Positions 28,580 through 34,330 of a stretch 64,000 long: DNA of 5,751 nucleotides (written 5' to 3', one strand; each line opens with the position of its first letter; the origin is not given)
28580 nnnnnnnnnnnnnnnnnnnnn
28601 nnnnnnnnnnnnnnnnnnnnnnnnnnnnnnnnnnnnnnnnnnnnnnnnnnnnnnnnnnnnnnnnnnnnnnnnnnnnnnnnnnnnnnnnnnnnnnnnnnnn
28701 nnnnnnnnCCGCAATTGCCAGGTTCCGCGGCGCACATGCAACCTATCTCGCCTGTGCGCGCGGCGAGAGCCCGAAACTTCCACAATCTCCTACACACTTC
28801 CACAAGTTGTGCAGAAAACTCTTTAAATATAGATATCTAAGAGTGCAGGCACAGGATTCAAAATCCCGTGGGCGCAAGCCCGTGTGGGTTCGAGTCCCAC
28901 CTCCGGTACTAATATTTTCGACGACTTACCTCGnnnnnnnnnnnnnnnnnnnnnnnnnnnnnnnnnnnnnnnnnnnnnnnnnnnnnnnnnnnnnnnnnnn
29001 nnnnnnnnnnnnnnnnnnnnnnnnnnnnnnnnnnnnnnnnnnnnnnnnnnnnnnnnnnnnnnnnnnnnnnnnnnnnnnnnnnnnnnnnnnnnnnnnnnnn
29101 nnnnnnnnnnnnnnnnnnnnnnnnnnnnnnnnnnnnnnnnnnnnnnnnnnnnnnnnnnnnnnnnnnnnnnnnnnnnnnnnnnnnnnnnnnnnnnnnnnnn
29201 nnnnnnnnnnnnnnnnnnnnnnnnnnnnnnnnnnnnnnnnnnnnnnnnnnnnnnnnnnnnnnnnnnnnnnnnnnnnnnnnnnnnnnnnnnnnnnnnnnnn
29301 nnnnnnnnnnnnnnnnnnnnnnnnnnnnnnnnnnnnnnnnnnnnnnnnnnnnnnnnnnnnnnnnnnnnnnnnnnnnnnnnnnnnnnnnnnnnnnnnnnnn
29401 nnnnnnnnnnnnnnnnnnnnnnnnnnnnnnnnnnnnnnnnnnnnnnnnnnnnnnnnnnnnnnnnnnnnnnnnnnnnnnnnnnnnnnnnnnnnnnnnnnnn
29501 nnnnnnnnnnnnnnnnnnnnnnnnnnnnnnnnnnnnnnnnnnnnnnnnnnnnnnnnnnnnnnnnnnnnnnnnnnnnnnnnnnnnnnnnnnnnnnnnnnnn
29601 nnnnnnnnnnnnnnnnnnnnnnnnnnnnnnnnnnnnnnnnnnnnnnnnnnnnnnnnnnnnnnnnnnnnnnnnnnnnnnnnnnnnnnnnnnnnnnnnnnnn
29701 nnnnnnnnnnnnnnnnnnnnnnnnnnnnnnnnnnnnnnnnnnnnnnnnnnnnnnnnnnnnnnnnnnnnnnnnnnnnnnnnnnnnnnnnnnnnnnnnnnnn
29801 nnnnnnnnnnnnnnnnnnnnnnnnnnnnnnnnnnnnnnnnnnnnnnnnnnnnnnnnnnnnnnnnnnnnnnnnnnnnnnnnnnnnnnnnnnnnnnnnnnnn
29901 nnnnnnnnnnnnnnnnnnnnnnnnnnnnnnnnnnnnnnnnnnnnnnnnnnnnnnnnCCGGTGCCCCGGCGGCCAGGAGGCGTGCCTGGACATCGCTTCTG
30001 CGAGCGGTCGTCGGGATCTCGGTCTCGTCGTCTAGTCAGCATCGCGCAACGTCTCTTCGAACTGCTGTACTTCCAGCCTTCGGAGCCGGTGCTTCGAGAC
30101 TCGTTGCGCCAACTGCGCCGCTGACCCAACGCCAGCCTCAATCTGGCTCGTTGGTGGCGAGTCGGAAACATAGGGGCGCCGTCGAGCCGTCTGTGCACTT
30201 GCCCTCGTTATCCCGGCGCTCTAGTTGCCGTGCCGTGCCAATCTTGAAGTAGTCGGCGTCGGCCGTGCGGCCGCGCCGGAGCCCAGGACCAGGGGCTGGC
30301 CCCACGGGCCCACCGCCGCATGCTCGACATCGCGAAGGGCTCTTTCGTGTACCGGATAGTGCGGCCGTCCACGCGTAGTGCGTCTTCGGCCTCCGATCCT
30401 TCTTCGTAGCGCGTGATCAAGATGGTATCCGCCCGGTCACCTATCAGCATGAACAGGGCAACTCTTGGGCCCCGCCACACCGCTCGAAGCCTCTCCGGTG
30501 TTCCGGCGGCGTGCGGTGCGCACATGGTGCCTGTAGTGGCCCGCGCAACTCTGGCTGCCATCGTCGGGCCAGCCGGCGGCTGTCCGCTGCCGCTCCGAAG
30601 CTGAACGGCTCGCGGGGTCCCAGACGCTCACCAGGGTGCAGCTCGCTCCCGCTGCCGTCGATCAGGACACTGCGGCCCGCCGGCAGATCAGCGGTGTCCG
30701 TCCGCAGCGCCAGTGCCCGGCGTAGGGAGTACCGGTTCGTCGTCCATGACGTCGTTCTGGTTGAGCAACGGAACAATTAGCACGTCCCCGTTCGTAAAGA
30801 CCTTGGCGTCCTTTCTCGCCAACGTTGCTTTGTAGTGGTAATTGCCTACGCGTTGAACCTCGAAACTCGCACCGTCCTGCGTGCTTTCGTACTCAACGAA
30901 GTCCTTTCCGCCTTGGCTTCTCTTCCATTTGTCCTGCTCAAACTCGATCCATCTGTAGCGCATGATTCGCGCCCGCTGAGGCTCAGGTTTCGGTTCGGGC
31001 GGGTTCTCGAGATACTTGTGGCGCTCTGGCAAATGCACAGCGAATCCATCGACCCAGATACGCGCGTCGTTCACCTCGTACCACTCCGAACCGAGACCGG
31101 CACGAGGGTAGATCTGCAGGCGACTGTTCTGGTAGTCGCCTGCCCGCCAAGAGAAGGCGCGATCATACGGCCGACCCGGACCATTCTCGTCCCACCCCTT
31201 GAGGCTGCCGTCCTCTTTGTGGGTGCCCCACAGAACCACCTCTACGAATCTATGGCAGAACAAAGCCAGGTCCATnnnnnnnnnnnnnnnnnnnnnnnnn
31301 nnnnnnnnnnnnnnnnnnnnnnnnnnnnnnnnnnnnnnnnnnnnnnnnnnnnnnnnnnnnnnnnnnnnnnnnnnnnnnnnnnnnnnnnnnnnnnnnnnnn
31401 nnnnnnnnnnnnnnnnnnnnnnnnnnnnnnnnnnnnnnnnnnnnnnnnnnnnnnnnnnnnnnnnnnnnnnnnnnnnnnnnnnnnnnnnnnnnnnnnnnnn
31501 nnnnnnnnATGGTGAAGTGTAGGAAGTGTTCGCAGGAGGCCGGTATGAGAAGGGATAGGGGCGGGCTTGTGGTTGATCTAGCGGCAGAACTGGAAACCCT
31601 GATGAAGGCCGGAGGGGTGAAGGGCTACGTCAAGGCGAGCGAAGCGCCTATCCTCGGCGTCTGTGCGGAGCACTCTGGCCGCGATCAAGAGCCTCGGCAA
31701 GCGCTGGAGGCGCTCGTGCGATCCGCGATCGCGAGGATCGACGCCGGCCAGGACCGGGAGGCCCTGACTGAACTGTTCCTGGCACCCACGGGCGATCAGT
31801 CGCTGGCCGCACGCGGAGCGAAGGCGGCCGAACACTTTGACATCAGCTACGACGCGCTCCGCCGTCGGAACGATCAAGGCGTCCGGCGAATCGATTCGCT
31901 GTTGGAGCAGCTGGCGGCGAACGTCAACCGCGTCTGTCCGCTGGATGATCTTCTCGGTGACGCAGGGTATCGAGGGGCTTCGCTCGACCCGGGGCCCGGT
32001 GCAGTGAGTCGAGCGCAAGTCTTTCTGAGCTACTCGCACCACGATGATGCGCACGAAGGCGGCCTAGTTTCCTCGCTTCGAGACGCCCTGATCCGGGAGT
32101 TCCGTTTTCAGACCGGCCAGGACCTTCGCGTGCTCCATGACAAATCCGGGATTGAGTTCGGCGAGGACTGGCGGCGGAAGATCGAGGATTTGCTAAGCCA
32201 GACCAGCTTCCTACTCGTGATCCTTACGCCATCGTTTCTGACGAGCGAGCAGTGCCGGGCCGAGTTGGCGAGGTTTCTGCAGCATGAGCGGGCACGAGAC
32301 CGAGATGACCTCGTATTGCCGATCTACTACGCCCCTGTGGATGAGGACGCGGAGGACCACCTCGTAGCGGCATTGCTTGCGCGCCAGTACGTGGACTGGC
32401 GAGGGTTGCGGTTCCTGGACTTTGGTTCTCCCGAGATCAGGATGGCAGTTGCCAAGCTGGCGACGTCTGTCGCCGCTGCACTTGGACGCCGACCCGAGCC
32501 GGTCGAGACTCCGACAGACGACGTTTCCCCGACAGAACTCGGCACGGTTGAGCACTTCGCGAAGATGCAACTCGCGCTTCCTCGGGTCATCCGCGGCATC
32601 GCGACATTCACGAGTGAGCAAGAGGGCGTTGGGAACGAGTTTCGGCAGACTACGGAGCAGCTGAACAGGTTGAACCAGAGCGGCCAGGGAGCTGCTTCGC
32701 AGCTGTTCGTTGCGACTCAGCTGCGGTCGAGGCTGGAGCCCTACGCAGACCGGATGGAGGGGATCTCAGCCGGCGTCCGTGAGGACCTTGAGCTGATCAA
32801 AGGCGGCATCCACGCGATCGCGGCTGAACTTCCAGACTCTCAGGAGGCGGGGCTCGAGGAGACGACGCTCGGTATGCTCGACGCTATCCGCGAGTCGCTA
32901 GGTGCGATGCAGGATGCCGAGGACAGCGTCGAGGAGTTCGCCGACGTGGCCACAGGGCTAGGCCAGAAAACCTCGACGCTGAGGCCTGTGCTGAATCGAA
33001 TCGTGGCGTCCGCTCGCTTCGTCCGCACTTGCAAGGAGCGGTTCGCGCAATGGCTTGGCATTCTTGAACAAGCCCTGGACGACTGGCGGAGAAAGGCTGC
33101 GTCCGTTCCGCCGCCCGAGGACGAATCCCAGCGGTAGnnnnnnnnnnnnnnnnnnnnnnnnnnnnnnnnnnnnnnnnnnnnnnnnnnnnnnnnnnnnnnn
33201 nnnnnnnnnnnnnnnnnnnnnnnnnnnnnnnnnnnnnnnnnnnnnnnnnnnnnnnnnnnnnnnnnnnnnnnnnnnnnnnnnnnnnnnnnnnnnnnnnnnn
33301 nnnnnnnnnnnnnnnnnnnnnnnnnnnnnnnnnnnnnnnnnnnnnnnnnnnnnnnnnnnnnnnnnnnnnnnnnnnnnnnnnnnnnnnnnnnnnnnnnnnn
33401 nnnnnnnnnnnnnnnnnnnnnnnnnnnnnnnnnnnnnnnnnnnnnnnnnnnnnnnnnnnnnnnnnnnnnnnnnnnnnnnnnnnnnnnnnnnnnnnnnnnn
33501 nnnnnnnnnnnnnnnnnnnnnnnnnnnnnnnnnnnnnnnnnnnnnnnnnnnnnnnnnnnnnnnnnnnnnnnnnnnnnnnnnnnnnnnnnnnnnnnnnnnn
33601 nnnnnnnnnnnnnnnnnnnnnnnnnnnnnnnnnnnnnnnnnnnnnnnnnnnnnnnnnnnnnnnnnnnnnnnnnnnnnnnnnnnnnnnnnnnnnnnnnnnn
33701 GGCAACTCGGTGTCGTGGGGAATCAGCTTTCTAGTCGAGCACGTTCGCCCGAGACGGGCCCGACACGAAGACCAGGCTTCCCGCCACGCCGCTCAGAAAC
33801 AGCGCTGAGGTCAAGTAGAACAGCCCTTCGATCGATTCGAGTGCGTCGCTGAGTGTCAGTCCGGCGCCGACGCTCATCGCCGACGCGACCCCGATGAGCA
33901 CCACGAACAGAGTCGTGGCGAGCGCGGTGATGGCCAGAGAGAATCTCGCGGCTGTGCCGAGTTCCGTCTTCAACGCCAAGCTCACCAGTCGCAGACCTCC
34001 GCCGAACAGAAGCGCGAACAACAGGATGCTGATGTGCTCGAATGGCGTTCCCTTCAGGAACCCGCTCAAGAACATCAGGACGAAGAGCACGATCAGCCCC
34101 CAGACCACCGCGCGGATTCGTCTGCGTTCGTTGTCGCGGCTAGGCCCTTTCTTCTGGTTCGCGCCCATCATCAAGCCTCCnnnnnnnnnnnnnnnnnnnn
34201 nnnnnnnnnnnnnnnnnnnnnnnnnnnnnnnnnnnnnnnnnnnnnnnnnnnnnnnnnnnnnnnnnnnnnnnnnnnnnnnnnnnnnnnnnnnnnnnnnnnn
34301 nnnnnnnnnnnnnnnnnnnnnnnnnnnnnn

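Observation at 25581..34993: tRNA-Leu(CAA) followed by three truncated direct copies of its own 3' end: a tandem array of three integrase-less islets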

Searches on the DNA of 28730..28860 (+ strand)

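Call 85: search_dna_similar(query=window:28730-28860:+, collection=plasmids, mode=distant, max_evalue=0.01, max_rows=10)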
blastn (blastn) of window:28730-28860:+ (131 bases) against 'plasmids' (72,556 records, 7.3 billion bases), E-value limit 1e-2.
No match.

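Call 86: search_dna_similar(query=window:28730-28860:+, collection=phages, mode=distant, max_evalue=0.01, max_rows=10)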
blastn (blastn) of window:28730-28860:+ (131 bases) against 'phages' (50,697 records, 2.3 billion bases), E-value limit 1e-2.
No match.

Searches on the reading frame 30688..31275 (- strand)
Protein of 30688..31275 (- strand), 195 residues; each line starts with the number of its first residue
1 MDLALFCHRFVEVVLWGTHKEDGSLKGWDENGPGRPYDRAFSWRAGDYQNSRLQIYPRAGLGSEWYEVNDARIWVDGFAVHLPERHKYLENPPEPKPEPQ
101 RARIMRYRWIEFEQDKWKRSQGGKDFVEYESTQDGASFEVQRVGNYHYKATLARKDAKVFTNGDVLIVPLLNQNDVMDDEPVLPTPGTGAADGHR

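Call 10: search_protein_families(library=pfam, proteins=[window:30688-31275:-], max_evalue=0.01)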
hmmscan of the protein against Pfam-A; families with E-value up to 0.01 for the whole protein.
window:30688-31275:- (195 aa): 0 families

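Call 11: search_protein_families(library=padloc, proteins=[window:30688-31275:-], max_evalue=0.01)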
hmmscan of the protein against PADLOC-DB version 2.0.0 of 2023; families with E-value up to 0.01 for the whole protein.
window:30688-31275:- (195 aa): 0 families

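Call 77: search_protein_families(library=ncbifam, proteins=[window:30688-31275:-], max_evalue=0.01)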
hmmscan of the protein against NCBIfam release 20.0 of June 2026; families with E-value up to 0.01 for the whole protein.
window:30688-31275:- (195 aa): 0 families

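Call 80: search_protein_families(library=phrogs, proteins=[window:30688-31275:-], max_evalue=0.01)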
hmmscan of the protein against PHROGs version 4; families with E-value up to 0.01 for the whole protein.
window:30688-31275:- (195 aa): 0 families

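Call 98: predict_structure(protein=window:30688-31275:-)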
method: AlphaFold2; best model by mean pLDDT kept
length: 195 residues; sequences in the alignment: 1
mean_pLDDT: 47.8   pTM: 0.38
mean pLDDT of the five models: 47.8, 40.7, 37.7, 36.9, 36.1
residues with pLDDT >= 90: 0; 70-90: 2; 50-70: 92; < 50: 101
segments of 3 or more residues with pLDDT < 50: 1-11, 16-42, 44-48, 57-62, 75-79, 95-97, 131-134, 154-156, 161-163, 171-195
pLDDT, mean of each block of 10 residues (from residue 1): 28 48 32 32 49 51 56 50 60 51 53 61 66 54 55 51 50 39 33 29
secondary structure, 60 per line:
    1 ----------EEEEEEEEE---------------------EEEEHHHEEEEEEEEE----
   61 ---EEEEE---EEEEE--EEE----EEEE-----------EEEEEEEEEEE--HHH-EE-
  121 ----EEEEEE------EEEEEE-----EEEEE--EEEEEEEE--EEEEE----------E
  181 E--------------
elements in order: E11-19 E41-44 E48-56 E64-68 E72-76 E79-81 E86-89 E101-111 E125-130 E137-142 E148-152 E155-162 E165-169

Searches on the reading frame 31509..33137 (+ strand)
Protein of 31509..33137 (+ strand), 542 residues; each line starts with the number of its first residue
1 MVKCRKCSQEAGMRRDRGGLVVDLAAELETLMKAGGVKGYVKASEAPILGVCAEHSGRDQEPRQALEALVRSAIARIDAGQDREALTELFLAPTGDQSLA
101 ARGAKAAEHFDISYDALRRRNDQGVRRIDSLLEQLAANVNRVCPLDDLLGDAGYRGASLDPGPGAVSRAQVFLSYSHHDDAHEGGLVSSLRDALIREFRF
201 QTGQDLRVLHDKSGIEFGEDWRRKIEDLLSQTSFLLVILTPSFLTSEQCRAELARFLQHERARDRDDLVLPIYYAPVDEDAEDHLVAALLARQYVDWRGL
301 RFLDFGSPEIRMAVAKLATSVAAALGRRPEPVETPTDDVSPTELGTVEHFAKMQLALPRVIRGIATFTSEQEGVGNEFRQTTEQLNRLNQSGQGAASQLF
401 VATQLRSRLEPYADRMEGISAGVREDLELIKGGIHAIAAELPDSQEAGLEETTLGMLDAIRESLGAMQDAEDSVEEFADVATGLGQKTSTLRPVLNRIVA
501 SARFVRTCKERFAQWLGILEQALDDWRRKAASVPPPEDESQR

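Call 10: search_protein_families(library=pfam, proteins=[window:31509-33137:+], max_evalue=0.01)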
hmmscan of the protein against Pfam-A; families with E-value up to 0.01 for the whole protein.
window:31509-33137:+ (542 aa): 2 families
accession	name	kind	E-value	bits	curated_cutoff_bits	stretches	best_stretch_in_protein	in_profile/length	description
PF13676.11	TIR_2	-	3.8e-14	53.7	28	1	171-298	1-109/122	TIR domain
PF01582.25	TIR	-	8.7e-06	26.1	21.3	1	171-282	4-104/179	TIR domain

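Call 11: search_protein_families(library=padloc, proteins=[window:31509-33137:+], max_evalue=0.01)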
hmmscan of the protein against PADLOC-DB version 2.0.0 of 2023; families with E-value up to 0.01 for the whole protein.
window:31509-33137:+ (542 aa): 4 families
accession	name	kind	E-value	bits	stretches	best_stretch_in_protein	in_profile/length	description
PDLC05062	PDC-S66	-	9.7e-11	39.6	1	169-274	149-242/282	-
PDLC02012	SAVED5--SAVED_TIR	-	3.6e-06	24.3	1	168-273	13-105/404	-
PDLC00420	ThsB1|ThsB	-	8.2e-06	23.2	1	169-274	2-98/319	TIR-like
PDLC00417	ThsB1|ThsB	-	0.0059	14.1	1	207-275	195-262/303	TIR-like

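Call 21: find_encoding_contigs(protein=window:31545-33137:+, flank=10000, max_places=10)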
Protein window:31545-33137:+ (530 aa): 18 contigs read that carry it; 3 places shown.
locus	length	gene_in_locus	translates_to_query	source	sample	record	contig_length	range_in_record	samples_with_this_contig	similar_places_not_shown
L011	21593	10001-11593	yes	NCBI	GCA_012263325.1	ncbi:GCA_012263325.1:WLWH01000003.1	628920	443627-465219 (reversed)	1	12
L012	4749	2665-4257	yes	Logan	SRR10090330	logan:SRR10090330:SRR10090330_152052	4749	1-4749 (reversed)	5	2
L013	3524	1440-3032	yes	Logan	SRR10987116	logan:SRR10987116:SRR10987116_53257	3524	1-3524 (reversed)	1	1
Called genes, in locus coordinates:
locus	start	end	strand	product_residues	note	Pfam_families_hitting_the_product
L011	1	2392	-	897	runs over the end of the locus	PF12704:MacB_PCD, PF02687:FtsX, PF12704:MacB_PCD, PF02687:FtsX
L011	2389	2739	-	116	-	PF03551:PadR, PF22194:WHD_F93 (weak)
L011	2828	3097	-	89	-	-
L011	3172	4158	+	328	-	-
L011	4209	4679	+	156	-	-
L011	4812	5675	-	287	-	PF00486:Trans_reg_C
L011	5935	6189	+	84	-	-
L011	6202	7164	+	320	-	PF04607:RelA_SpoT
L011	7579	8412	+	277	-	PF18928:DUF5677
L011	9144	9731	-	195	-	-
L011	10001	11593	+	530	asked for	PF01582:TIR (weak), PF13676:TIR_2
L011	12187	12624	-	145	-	-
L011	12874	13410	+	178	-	PF13424:TPR_12 (faint), PF13374:TPR_10 (faint)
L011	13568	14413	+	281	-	PF00194:Carb_anhydrase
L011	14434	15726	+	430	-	PF19577:DcaP, PF02530:Porin_2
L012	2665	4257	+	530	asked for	PF01582:TIR (weak), PF13676:TIR_2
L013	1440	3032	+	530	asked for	PF01582:TIR (weak), PF13676:TIR_2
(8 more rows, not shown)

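Call 63: find_homologous_proteins(query=window:31545-33137:+, max_evalue=0.00001)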
Query window:31545-33137:+ (530 aa): 17 proteins with E <= 0.00001 among 8000 candidates.
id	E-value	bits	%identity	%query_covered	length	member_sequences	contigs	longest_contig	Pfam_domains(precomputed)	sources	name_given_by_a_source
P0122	0.0e+0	1158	100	100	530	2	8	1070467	PF01582.26,PF13676.12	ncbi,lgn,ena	-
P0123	5.9e-145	502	50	95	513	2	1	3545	PF01582.26,PF13676.12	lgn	-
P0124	1.6e-141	491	49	96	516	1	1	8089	PF01582.26,PF13676.12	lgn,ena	-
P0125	1.8e-138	481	49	96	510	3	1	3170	PF01582.26,PF13676.12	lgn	-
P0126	7.9e-134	465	46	95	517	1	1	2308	PF01582.26,PF13676.12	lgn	-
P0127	4.0e-132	460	48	95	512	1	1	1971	PF01582.26,PF13676.12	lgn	-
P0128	8.4e-132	459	47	97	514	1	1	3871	PF01582.26,PF13676.12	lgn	-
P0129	7.2e-131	456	46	97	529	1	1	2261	PF01582.26,PF13676.12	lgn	-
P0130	8.5e-130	452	50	87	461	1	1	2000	PF01582.26,PF13676.12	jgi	jgi:hypothetical protein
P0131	2.9e-128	447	45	97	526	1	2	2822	PF01582.26,PF13676.12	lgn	-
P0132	3.0e-125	437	46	97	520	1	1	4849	PF01582.26,PF13676.12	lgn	-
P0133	4.3e-125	437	45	99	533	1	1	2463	PF01582.26,PF13676.12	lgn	-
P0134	4.1e-124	433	45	98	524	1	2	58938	PF13676.12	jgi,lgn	jgi:hypothetical protein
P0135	5.5e-120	420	44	95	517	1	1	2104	PF01582.26,PF13676.12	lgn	-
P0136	9.8e-74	267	46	55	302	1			PF13676.12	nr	nr:toll/interleukin-1 receptor domain-containing protein [Actinomycetota bacterium]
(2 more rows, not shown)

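Call 64: find_encoding_contigs(protein=P0134, flank=10000, max_places=3)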
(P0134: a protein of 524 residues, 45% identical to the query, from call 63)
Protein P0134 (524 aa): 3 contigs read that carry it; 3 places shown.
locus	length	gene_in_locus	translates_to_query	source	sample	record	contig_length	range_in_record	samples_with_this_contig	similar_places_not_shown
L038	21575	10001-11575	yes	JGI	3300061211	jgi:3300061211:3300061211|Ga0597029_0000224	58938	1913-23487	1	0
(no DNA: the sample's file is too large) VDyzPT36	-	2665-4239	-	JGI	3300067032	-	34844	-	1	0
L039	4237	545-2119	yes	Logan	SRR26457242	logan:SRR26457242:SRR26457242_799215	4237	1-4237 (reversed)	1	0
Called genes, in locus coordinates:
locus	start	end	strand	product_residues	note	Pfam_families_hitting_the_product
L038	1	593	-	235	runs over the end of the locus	-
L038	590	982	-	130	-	-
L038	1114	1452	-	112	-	-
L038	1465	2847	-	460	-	PF03055:RPE65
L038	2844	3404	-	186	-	-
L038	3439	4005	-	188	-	-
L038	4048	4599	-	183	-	-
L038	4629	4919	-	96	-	-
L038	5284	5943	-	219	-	PF01638:HxlR, PF02036:SCP2 (weak), PF14864:Alkyl_sulf_C (weak)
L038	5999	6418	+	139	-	PF00903:Glyoxalase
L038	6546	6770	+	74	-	-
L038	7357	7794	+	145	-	PF01243:PNPOx_N, PF12900:Pyridox_ox_2 (weak)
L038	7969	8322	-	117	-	-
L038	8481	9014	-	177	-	PF20589:DUF6790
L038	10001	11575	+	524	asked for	PF13676:TIR_2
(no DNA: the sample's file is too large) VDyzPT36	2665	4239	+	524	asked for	PF13676:TIR_2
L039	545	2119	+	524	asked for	PF13676:TIR_2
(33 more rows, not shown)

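Call 65: find_encoding_contigs(protein=P0124, flank=10000, max_places=3)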
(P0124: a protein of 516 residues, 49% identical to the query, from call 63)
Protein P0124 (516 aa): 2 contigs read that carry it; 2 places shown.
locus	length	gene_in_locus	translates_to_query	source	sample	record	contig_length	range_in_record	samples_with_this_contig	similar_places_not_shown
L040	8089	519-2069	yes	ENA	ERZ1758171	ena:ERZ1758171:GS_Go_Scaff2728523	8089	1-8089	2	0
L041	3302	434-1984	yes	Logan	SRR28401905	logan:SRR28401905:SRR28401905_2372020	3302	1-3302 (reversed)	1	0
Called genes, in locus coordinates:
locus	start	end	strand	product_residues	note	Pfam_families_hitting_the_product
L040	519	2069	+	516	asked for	PF01582:TIR (weak), PF13676:TIR_2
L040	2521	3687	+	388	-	-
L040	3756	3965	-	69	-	PF19684:DUF6186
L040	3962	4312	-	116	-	-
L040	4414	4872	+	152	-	PF10861:DUF2784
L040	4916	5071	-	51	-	-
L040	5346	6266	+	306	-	PF13489:Methyltransf_23, PF13649:Methyltransf_25, PF13847:Methyltransf_31, PF08241:Methyltransf_11, PF08242:Methyltransf_12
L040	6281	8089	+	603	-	?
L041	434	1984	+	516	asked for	PF01582:TIR (weak), PF13676:TIR_2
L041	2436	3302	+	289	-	?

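Call 66: find_encoding_contigs(protein=P0132, flank=10000, max_places=3)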
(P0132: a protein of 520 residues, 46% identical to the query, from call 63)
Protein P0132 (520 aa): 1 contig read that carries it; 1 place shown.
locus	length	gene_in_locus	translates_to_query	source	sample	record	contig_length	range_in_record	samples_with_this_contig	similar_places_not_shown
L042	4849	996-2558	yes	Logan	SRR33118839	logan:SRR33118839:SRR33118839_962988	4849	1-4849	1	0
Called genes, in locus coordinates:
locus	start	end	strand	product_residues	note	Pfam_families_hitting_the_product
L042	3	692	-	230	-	?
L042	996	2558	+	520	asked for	PF01582:TIR, PF13676:TIR_2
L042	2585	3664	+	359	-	PF01042:Ribonuc_L-PSP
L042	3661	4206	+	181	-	-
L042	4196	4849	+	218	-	?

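Call 76: search_solved_structures(query=window:31545-33137:+, max_evalue=0.01)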
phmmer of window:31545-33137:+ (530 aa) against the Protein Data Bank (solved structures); distinct sequences matched with E-value up to 0.01: 1.
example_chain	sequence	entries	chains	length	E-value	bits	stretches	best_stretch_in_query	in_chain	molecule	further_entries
7uxr_A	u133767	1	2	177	0.0051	19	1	172-264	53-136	TIR domain protein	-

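Call 77: search_protein_families(library=ncbifam, proteins=[window:31545-33137:+], max_evalue=0.01)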
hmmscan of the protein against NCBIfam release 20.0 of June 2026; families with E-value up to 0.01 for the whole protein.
window:31545-33137:+ (530 aa): 1 family
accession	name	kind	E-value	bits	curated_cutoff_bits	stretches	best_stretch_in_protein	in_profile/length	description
NF040588.1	FxsC_Nterm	equivalog_domain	6.9e-09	35.9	130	1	160-269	4-125/182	TIR-like protein FxsC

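Call 80: search_protein_families(library=phrogs, proteins=[window:31545-33137:+], max_evalue=0.01)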
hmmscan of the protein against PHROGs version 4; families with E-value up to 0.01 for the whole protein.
window:31545-33137:+ (530 aa): 1 family
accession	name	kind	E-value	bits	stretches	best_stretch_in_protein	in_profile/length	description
phrog_15646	-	unknown function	1.1e-06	29.4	1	158-262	161-254/293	-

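Call 96: find_related_loci(query=A3, collection=viral_contigs, flank=10000)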
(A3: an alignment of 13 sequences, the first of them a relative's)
Query A3 (530 aa) in viral_contigs; peptide patterns used: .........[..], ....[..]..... (x = any residue, [..] = any of these).
35 stretches matched a pattern, but none encodes a relative of the query by tblastn (E <= 1e-3).

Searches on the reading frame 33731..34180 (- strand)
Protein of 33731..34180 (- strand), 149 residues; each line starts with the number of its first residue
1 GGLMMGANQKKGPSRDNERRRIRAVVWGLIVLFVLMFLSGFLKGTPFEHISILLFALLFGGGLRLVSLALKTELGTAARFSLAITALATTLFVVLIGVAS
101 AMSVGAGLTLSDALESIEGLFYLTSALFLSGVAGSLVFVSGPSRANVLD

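Call 10: search_protein_families(library=pfam, proteins=[window:33731-34180:-], max_evalue=0.01)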
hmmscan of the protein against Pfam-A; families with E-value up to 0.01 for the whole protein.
window:33731-34180:- (149 aa): 1 family
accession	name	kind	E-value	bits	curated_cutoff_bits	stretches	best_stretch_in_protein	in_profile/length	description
PF01292.26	Ni_hydr_CYTB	-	0.0097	16.1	30.1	0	7-44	86-122/179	Prokaryotic cytochrome b561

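Call 11: search_protein_families(library=padloc, proteins=[window:33731-34180:-], max_evalue=0.01)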
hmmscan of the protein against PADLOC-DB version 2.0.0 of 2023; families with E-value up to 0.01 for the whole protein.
window:33731-34180:- (149 aa): 0 families

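Call 26: search_protein_families(library=pfam, proteins=[window:33731-34168:-], max_evalue=0.01)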
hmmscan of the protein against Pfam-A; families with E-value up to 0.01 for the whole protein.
window:33731-34168:- (145 aa): 1 family
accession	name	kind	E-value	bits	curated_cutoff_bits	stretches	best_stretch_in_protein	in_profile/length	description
PF01292.26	Ni_hydr_CYTB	-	0.0095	16.2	30.1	0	5-40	88-122/179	Prokaryotic cytochrome b561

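Call 77: search_protein_families(library=ncbifam, proteins=[window:33731-34168:-], max_evalue=0.01)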
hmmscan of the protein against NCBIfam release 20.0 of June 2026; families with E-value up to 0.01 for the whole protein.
window:33731-34168:- (145 aa): 0 families

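Call 80: search_protein_families(library=phrogs, proteins=[window:33731-34168:-], max_evalue=0.01)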
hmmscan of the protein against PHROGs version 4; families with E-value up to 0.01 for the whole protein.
window:33731-34168:- (145 aa): 0 families
